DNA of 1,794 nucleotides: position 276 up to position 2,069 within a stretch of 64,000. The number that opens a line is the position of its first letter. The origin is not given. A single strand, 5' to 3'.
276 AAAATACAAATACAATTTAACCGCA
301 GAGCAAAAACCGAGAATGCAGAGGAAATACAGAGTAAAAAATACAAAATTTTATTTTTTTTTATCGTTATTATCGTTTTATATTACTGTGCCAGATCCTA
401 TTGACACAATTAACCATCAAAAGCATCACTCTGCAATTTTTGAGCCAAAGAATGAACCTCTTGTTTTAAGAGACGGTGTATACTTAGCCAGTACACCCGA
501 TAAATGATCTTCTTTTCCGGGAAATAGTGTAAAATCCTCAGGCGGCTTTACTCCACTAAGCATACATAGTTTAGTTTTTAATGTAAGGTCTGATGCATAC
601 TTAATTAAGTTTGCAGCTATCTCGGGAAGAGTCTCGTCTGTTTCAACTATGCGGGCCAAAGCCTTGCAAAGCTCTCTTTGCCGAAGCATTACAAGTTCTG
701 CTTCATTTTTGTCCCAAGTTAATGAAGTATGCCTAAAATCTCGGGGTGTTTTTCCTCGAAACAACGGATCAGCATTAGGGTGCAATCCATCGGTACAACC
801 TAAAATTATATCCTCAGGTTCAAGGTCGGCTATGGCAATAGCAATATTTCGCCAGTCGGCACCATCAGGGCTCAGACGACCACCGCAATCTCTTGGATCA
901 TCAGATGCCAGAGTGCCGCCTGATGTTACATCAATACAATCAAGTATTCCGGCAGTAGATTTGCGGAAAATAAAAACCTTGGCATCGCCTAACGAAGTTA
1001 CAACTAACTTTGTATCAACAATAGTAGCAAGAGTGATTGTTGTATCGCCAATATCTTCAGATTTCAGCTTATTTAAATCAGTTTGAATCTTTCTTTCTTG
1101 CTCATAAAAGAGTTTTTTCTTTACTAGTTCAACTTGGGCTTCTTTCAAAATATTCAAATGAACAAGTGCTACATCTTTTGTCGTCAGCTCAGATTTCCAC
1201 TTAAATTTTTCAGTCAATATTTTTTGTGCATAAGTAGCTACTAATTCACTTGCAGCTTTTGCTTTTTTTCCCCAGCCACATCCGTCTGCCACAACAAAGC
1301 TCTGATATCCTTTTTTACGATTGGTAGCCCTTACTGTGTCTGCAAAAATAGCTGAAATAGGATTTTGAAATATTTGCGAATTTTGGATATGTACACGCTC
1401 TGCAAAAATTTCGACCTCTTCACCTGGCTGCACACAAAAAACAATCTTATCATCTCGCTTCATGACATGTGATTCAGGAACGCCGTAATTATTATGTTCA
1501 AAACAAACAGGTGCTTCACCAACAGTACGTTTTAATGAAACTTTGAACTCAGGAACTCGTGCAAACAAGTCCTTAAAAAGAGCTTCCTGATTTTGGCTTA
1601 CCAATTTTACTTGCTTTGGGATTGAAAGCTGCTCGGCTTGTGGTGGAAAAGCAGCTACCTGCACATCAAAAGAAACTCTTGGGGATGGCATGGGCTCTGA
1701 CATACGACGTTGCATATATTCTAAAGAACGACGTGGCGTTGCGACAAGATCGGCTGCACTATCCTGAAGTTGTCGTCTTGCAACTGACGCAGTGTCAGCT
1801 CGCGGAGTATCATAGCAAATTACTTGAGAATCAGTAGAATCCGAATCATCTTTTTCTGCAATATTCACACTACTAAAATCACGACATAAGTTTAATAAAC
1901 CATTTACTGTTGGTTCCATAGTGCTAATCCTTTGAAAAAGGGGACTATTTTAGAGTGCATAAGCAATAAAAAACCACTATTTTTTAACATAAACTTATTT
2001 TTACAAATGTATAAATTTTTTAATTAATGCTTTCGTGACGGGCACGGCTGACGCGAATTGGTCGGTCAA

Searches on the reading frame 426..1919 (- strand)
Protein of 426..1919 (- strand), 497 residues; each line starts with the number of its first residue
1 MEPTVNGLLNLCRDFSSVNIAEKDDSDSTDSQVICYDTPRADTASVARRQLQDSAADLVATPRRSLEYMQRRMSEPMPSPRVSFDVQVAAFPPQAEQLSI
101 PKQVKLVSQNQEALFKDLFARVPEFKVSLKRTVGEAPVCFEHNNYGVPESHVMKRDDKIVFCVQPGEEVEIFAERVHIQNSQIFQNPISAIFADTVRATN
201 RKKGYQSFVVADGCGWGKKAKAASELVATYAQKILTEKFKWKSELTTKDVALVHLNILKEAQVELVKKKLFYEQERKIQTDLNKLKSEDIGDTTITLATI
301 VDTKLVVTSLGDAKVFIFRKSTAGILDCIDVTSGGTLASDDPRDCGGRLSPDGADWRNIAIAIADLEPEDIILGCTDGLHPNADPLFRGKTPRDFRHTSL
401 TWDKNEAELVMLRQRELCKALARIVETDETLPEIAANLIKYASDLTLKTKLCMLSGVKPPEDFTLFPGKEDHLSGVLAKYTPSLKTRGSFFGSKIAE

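Call 58: search_protein_families(library=pfam, proteins=[window:426-1919:-])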
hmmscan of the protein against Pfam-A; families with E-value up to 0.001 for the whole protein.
window:426-1919:- (497 aa): 1 family
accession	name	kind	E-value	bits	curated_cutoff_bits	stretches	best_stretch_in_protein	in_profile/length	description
PF13672.11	PP2C_2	-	6.7e-06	26.2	24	1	199-322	18-126/209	Protein phosphatase 2C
